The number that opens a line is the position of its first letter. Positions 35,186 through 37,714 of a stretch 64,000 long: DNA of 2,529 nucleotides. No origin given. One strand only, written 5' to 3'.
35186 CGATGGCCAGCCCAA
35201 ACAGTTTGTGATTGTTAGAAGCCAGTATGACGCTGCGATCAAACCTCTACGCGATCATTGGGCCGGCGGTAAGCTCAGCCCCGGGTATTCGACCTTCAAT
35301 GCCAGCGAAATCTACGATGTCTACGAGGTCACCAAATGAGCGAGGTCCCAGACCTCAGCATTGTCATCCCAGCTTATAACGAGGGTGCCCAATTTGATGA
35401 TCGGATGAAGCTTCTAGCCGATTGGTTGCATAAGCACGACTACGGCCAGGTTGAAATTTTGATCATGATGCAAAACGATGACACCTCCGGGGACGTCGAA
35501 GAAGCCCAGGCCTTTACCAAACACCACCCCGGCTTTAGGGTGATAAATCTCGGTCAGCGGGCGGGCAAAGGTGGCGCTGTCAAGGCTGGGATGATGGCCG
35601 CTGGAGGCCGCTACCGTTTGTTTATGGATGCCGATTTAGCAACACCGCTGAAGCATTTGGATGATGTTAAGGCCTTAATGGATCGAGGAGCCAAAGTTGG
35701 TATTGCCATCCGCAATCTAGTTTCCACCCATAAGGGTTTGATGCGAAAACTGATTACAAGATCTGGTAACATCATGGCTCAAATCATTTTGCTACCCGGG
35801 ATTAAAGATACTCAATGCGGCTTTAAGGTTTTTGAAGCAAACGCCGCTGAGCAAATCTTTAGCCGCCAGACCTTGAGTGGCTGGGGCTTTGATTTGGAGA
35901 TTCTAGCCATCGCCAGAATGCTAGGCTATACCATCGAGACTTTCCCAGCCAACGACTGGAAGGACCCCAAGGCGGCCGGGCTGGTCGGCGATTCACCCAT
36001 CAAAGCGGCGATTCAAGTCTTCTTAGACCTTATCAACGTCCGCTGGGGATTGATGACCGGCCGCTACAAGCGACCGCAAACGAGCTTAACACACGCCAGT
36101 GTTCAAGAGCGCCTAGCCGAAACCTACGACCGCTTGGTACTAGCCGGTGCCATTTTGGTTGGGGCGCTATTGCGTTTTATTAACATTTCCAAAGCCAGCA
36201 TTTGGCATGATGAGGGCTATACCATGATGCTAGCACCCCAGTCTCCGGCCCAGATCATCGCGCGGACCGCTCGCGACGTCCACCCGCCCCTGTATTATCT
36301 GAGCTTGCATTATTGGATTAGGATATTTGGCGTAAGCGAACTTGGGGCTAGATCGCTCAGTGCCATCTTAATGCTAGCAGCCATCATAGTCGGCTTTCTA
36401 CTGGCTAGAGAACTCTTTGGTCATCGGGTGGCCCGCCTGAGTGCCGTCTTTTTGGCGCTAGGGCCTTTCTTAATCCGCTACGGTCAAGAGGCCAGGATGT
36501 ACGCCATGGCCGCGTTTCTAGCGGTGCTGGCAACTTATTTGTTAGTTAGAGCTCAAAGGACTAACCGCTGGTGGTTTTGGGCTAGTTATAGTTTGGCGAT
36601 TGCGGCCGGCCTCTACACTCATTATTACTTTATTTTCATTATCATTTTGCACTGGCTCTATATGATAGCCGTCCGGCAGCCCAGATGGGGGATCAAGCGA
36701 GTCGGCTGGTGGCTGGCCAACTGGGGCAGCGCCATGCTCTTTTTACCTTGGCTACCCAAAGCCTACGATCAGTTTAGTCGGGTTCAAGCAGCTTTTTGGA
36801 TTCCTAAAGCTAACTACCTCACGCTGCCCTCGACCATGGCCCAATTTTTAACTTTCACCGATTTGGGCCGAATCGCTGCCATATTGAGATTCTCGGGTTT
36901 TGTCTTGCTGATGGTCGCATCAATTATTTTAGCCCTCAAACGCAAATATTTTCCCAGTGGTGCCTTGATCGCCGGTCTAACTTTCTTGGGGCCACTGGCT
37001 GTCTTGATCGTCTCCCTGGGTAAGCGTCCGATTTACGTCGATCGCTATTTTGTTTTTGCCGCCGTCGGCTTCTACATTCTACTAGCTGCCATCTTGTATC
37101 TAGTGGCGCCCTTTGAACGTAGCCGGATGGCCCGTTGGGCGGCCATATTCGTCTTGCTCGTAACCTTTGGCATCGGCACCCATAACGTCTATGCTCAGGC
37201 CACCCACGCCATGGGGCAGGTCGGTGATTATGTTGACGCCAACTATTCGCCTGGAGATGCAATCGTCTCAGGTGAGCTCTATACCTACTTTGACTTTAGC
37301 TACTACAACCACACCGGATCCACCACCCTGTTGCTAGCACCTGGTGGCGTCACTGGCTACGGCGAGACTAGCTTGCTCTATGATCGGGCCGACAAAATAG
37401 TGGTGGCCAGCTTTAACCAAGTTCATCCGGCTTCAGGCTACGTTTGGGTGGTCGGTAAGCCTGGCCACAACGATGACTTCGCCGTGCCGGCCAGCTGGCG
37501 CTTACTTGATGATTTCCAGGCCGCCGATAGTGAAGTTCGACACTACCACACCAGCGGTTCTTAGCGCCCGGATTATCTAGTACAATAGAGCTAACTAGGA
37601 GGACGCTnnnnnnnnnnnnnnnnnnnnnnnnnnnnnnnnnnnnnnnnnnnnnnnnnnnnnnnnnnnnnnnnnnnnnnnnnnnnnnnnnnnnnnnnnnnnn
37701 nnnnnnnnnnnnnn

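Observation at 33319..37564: Three-gene polyprenyl-phosphate glycosylation module with a novel GT2::GT-C fusion, inserted between dnaX-dnaB and ybaB-recR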

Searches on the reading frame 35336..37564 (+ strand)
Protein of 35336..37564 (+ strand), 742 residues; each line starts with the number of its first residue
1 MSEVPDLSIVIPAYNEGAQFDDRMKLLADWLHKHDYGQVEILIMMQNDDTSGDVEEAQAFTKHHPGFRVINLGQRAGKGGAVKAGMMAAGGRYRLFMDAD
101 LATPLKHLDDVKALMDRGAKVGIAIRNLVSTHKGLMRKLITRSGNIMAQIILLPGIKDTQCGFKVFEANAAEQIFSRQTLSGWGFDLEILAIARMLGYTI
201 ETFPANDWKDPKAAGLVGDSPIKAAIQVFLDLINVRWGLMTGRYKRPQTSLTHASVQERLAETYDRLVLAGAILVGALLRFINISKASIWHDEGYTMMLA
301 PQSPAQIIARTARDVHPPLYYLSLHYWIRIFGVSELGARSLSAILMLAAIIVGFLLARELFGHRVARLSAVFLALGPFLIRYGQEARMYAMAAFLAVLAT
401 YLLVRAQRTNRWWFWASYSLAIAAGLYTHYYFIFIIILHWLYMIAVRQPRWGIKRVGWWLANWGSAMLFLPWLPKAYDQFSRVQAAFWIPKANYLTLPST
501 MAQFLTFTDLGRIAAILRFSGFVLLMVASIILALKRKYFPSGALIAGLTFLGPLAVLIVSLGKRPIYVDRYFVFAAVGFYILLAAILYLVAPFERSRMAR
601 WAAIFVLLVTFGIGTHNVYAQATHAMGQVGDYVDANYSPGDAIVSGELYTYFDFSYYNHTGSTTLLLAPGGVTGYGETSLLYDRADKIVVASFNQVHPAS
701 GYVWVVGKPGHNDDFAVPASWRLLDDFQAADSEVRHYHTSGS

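Call 3: search_protein_families(library=pfam, proteins=[window:35336-37564:+], max_evalue=0.01)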
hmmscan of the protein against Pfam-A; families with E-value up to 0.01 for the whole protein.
window:35336-37564:+ (742 aa): 3 families
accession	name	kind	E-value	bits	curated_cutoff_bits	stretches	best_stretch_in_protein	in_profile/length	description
PF00535.33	Glycos_transf_2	-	9.1e-18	65.2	23.3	1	8-175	1-168/168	Glycosyl transferase family 2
PF13231.12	PMT_2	-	5.5e-15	56.4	26.1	1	316-473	2-158/160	Dolichyl-phosphate-mannose-protein mannosyltransferase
PF13641.12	Glyco_tranf_2_3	-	0.0095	16.4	27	0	5-107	1-103/230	Glycosyltransferase like family 2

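Call 4: search_protein_families(library=ncbifam, proteins=[window:35336-37564:+], max_evalue=0.01)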
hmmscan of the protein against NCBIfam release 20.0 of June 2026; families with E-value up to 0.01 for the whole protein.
window:35336-37564:+ (742 aa): 14 families
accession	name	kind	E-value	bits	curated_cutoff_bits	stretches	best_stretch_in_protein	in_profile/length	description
NF052499.1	MnslTaseMT1671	equivalog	1.1e-22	80.2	900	1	255-644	18-405/523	mannosyltransferase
TIGR03663.1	TIGR03663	subfamily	1.5e-09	37.4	126.25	1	273-444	8-180/435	flippase activity-associated protein Agl23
TIGR03937.1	PgaC_IcaA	equivalog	8.5e-09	34.8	422.3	1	2-101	42-136/407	poly-beta-1,6-N-acetyl-D-glucosamine synthase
NF007482.0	PRK10073.1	equivalog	1.2e-08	34.3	423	1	1-100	2-95/334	glycosyltransferase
NF047588.1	GlcsyltransPgfSStrep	equivalog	1.8e-07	30.7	500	1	7-176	3-169/308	glycosyltransferase PgfS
TIGR04283.1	glyco_like_mftF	equivalog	7.5e-07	28.9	182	1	7-142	1-123/221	TIGR04283 family arsenosugar biosynthesis glycosyltransferase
TIGR03965.1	mycofact_glyco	equivalog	1.6e-05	24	280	1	3-119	72-183/467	mycofactocin biosynthesis glycosyltransferase MftF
NF058614.1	PPMAGASynPpgS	equivalog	2.8e-05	23.7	370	1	6-194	1-183/226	polyprenyl-phospho-N-acetylgalactosaminyl synthase PpgS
TIGR03111.1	glyc2_xrt_Gpos1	hypoth_equivalog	0.0003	19.7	363.95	1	2-102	46-143/439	TIGR03111 family XrtG-associated glycosyltransferase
NF007986.1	PRK10714.1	equivalog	0.00034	19.7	529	1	3-165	4-163/316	undecaprenyl-phosphate 4-deoxy-4-formamido-L-arabinose transferase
NF010496.0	PRK13915.1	equivalog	0.00036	19.7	262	1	7-105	33-131/307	glucosyl-3-phosphoglycerate synthase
NF041391.1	DPhHxTase_Halo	equivalog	0.00037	19.6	375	1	32-204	18-180/213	dolichyl-phosphate hexose transferase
NF041875.1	EPS_EpsD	equivalog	0.0012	18.3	370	1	7-107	1-96/325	exopolysaccharide biosynthesis glycosyltransferase EpsD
NF047683.1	TeichurnBiosyTuaG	equivalog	0.0044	16.7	400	1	4-140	5-137/252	teichuronic acid biosynthesis protein TuaG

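Call 5: find_homologous_proteins(query=window:35336-37564:+, max_evalue=0.00001)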
Query window:35336-37564:+ (742 aa): 718 proteins with E <= 0.00001 among 8000 candidates; the best 120 are listed.
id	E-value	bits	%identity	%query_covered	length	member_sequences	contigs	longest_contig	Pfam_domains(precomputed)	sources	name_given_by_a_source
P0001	0.0e+0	1681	100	100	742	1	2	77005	PF00535.33,PF13231.13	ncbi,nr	ncbi:MAG TPA: glycosyltransferase family 39 protein [Candidatus Saccharimonadales bacterium]|nr:glyc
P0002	0.0e+0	1125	67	99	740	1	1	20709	PF00535.33,PF13231.13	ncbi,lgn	-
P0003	2.1e-202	693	63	65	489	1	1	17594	PF13231.13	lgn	-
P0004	3.1e-202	692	64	65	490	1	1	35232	PF13231.13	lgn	-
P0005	4.0e-200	685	64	66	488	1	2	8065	PF13231.13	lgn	-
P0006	2.2e-199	683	64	66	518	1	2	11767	PF13231.13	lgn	-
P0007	2.2e-198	680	62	66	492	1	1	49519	PF13231.13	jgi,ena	-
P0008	1.3e-195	670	62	64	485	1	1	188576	PF13231.13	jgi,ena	-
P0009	1.3e-189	651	63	63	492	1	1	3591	PF13231.13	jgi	jgi:mannosyltransferase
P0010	2.5e-186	640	61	66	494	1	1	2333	PF13231.13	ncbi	-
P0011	2.6e-181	623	60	65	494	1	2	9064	PF13231.13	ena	-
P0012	8.9e-180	618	59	64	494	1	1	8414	PF13231.13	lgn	-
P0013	7.2e-166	572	55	65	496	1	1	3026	PF13231.13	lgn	-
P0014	1.1e-157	545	58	61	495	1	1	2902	PF13231.13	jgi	jgi:mannosyltransferase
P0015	3.0e-157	544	56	61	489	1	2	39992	PF13231.13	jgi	jgi:mannosyltransferase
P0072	8.7e-128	446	36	99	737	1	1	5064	PF13641.13,PF00535.33,PF13231.13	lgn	-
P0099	9.7e-121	423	35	99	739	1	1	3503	PF00535.33,PF13231.13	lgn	-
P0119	3.1e-112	395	34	99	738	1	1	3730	PF13641.13,PF00535.33,PF13231.13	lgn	-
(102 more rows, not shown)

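Call 6: search_solved_structures(query=window:35336-37564:+, max_evalue=1, show_alignments=2)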
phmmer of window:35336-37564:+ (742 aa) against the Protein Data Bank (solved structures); distinct sequences matched with E-value up to 1: 9.
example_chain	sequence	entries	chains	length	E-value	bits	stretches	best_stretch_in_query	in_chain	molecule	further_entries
5mlz_A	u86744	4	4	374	1.5e-06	30.4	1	7-172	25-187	Dolichol monophosphate mannose synthase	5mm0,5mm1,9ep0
9jma_A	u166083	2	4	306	0.00095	21.1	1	7-122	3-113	GalNAc(5)-diNAcBac-PP-undecaprenol beta-1,3-glucosyltransferase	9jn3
5hea_A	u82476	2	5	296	0.0026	19.6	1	7-127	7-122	Putative glycosyltransferase (GalT1)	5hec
9bhc_C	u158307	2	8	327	0.0035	19.2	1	4-165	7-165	Undecaprenyl-phosphate 4-deoxy-4-formamido-L-arabinose transferase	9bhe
8vxh_A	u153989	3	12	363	0.0045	18.9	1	4-165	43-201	Undecaprenyl-phosphate 4-deoxy-4-formamido-L-arabinose transferase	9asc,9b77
9hwj_A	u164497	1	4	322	0.0095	17.8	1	4-146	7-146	Undecaprenyl-phosphate 4-deoxy-4-formamido-L-arabinose transferase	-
6yv7_B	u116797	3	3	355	0.0097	17.8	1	5-107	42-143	Glycosyl transferase, family 2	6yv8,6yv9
6yv7_A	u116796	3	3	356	0.0098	17.7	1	5-107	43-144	Glycosyl transferase, family 2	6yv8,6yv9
3bcv_A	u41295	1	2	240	0.012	17.4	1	1-100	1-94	Putative glycosyltransferase protein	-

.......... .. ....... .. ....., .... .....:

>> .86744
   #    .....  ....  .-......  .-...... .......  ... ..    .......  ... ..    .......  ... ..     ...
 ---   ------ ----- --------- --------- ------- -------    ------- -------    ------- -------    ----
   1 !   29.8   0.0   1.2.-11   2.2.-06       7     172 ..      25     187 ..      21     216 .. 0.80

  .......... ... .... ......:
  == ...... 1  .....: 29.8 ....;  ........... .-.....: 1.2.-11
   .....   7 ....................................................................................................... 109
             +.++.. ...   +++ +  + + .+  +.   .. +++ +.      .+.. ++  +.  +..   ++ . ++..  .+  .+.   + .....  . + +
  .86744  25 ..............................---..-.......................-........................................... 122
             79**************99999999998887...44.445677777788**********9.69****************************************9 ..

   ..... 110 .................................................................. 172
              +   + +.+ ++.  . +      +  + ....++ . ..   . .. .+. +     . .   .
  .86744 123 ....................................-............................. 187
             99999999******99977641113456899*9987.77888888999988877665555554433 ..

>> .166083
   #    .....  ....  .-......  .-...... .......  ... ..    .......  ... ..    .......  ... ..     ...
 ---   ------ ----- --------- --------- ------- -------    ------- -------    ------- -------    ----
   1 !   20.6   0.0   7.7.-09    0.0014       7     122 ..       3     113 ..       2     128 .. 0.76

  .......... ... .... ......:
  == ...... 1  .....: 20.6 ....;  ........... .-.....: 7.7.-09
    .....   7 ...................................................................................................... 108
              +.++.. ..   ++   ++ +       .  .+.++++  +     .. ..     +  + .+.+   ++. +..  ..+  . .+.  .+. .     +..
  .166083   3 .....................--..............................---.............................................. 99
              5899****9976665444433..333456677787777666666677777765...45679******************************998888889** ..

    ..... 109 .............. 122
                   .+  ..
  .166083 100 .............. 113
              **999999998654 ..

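Call 7: find_encoding_contigs(protein=P0002, flank=8000, max_places=3)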
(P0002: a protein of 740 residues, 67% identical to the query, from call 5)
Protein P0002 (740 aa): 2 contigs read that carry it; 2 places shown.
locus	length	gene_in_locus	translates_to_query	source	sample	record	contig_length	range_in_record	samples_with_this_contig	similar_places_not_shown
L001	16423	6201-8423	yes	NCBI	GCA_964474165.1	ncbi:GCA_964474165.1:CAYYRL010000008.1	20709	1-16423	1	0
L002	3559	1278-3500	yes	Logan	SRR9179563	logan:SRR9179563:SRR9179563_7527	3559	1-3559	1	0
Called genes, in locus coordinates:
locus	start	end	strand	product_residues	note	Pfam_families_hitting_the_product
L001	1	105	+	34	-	?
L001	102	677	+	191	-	PF04307:YdjM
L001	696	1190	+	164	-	-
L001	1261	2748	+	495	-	PF05496:RuvB_N (faint), PF13177:DNA_pol3_delta2, PF00004:AAA, PF13401:AAA_22 (weak), PF22608:DNAX_ATPase_lid, PF12169:DNA_pol3_gamma3 (faint)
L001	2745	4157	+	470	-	PF00772:DnaB, PF03796:DnaB_C, PF13481:AAA_25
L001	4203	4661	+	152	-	PF04138:GtrA_DPMS_TM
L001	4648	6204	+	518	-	PF02366:PMT (faint), PF13231:PMT_2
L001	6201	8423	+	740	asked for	PF00535:Glycos_transf_2, PF13231:PMT_2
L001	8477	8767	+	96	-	PF02575:YbaB_DNA_bd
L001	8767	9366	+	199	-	PF21176:RecR_HhH, PF13662:Toprim_4, PF01751:Toprim, PF21175:RecR_C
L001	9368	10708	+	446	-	PF01406:tRNA-synt_1e, PF01921:tRNA-synt_1f (faint), PF00133:tRNA-synt_1 (faint), PF09334:tRNA-synt_1g (faint), PF23493:CysS_C (faint)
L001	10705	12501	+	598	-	PF00664:ABC_membrane, PF02463:SMC_N (weak), PF13401:AAA_22 (faint), PF00005:ABC_tran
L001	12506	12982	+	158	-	PF13173:AAA_14 (weak), PF13671:AAA_33 (weak)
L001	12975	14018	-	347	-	PF01594:AI-2E_transport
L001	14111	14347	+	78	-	PF09656:PGPGW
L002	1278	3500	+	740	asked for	PF00535:Glycos_transf_2, PF13231:PMT_2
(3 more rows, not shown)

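Call 8: find_encoding_contigs(protein=P0008, flank=8000, max_places=3)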
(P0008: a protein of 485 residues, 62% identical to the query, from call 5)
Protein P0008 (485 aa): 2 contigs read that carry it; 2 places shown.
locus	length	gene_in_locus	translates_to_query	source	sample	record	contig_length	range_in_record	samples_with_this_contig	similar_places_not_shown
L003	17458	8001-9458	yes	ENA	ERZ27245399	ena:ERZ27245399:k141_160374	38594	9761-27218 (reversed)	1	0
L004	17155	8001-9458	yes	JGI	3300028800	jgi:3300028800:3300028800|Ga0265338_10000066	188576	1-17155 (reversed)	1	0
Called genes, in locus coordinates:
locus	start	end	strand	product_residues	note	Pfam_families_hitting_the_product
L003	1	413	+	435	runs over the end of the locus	-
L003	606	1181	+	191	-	PF04307:YdjM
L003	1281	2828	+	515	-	PF13604:AAA_30 (faint), PF05496:RuvB_N (faint), PF13177:DNA_pol3_delta2, PF00004:AAA, PF07728:AAA_5 (faint), PF13401:AAA_22 (faint), PF22608:DNAX_ATPase_lid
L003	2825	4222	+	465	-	PF00772:DnaB, PF03796:DnaB_C, PF13481:AAA_25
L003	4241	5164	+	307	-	PF00389:2-Hacid_dh, PF02826:2-Hacid_dh_C, PF03446:NAD_binding_2 (weak)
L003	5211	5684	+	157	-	PF04138:GtrA_DPMS_TM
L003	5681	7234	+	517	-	PF02366:PMT, PF13231:PMT_2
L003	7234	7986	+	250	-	PF00535:Glycos_transf_2, PF13641:Glyco_tranf_2_3 (weak)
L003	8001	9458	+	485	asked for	PF13231:PMT_2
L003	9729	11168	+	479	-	PF06790:UPF0259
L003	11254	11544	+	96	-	PF02575:YbaB_DNA_bd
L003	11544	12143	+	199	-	PF21176:RecR_HhH, PF13662:Toprim_4, PF01751:Toprim, PF21175:RecR_C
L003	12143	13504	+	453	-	PF01406:tRNA-synt_1e, PF01921:tRNA-synt_1f (faint), PF09334:tRNA-synt_1g (faint), PF00133:tRNA-synt_1 (weak), PF23493:CysS_C (weak)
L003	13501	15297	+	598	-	PF00664:ABC_membrane, PF02463:SMC_N (weak), PF00005:ABC_tran, PF13401:AAA_22 (faint)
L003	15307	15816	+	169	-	PF13671:AAA_33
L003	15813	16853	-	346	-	PF01594:AI-2E_transport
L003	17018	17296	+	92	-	-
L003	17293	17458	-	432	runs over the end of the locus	PF00239:Resolvase, PF07508:Recombinase, PF13408:Zn_ribbon_recom (weak)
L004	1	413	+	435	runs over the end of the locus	-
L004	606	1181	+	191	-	PF04307:YdjM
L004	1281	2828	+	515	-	PF13604:AAA_30 (faint), PF05496:RuvB_N (faint), PF13177:DNA_pol3_delta2, PF00004:AAA, PF07728:AAA_5 (faint), PF13401:AAA_22 (faint), PF22608:DNAX_ATPase_lid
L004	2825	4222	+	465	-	PF00772:DnaB, PF03796:DnaB_C, PF13481:AAA_25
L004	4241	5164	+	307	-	PF00389:2-Hacid_dh, PF02826:2-Hacid_dh_C, PF03446:NAD_binding_2 (weak)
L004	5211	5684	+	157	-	PF04138:GtrA_DPMS_TM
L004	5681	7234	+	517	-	PF02366:PMT, PF13231:PMT_2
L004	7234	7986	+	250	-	PF00535:Glycos_transf_2, PF13641:Glyco_tranf_2_3 (weak)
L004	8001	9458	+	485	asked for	PF13231:PMT_2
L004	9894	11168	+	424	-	PF06790:UPF0259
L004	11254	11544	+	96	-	PF02575:YbaB_DNA_bd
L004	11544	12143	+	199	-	PF21176:RecR_HhH, PF13662:Toprim_4, PF01751:Toprim, PF21175:RecR_C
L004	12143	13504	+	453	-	PF01406:tRNA-synt_1e, PF01921:tRNA-synt_1f (faint), PF09334:tRNA-synt_1g (faint), PF00133:tRNA-synt_1 (weak), PF23493:CysS_C (weak)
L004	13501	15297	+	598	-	PF00664:ABC_membrane, PF02463:SMC_N (weak), PF00005:ABC_tran, PF13401:AAA_22 (faint)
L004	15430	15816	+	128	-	-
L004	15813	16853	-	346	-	PF01594:AI-2E_transport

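Call 27: predict_structure(protein=window:35336-37564:+)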
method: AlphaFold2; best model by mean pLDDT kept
length: 742 residues; sequences in the alignment: 1
mean_pLDDT: 44.5   pTM: 0.27
mean pLDDT of the five models: 44.5, 43.3, 40.1, 37.1, 35.0
residues with pLDDT >= 90: 0; 70-90: 7; 50-70: 219; < 50: 516
segments of 3 or more residues with pLDDT < 50: 98-102, 124-386, 388-397, 399-449, 451-454, 465-471, 473-511, 535-542, 558-572, 592-594, 618-700, 728-731, 740-742
pLDDT, mean of each block of 10 residues (from residue 1): 55 56 60 60 62 69 69 56 54 54 51 52 43 39 36 29 27 29 35 34 30 31 43 43 37 42 43 43 33 29 35 33 34 37 45 44 40 41 44 48 44 45 42 45 45 51 49 45 41 37 38 51 55 49 50 50 42 52 54 50 57 49 41 39 33 32 32 34 41 38 54 52 54 54 42
secondary structure, 60 per line:
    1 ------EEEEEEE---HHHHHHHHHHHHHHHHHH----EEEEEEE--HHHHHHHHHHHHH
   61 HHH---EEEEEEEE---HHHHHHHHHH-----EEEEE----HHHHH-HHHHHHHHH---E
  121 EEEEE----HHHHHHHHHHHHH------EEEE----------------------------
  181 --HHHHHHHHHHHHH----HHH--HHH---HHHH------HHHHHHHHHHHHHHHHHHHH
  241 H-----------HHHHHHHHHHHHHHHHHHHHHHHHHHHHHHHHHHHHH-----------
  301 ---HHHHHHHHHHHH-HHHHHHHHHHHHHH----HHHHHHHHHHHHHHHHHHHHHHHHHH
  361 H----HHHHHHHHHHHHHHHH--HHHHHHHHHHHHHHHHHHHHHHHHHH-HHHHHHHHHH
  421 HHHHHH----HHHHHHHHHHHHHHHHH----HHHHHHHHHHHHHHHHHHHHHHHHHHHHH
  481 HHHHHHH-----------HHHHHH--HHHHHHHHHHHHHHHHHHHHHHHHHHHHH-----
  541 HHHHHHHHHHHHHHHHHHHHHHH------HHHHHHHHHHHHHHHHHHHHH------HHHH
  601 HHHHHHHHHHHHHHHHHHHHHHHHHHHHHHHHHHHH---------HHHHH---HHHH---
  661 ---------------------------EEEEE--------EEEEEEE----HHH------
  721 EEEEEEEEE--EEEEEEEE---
elements in order (helices of 4 or more, strands of 3 or more residues): E7-13 H17-34 E39-45 H48-63 E67-74 H78-87 E93-97 H102-106 H108-116 E120-125 H130-142 E149-152 H183-195 H211-214 H221-241 H253-289 H304-315 H317-330 H335-361 H366-381 H384-409 H411-426 H431-447 H452-487 H499-504 H507-535 H541-563 H570-590 H597-636 H646-650 H654-657 E688-692 E701-707 E721-729 E732-739

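Call 32: search_protein_representatives(protein=window:35336-37564:+)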
Query: 742 residues. Proteins with E-value up to 0.001 (for the whole library): 49568; up to 1e-10: 22254; up to 1e-30: 688. The best 150 are listed.
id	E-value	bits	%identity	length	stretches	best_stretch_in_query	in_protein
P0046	1.6e-139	483.2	51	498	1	268-738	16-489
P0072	2.8e-128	446.1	39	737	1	4-738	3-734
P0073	4.2e-128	445.5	50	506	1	264-739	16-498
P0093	2.4e-123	429.7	49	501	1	269-740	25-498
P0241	1.7e-118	413.7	48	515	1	263-724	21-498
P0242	4.5e-113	395.8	47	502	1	272-739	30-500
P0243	4.2e-109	382.7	36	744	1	3-737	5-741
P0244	1.9e-106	373.9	36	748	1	6-738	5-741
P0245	7.3e-105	368.7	44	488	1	266-737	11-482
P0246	7.6e-102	358.7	43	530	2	265-657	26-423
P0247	2.1e-100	353.9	36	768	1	4-723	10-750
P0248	1.3e-99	351.3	34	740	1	6-714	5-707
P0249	1.7e-97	344.3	43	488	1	269-738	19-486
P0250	8.4e-93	328.8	44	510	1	272-723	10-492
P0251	1.7e-92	327.8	36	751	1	2-657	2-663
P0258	1.6e-82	294.8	32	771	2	131-714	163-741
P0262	5.2e-74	266.7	34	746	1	5-587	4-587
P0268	1.7e-70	255.0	33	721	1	4-636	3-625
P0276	5.5e-61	223.6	46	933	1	6-249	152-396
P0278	8.5e-60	219.7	35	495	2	7-245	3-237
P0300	1.6e-55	205.6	42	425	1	3-251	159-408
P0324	8.8e-50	186.6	42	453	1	6-246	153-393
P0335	2.5e-48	181.8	28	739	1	7-609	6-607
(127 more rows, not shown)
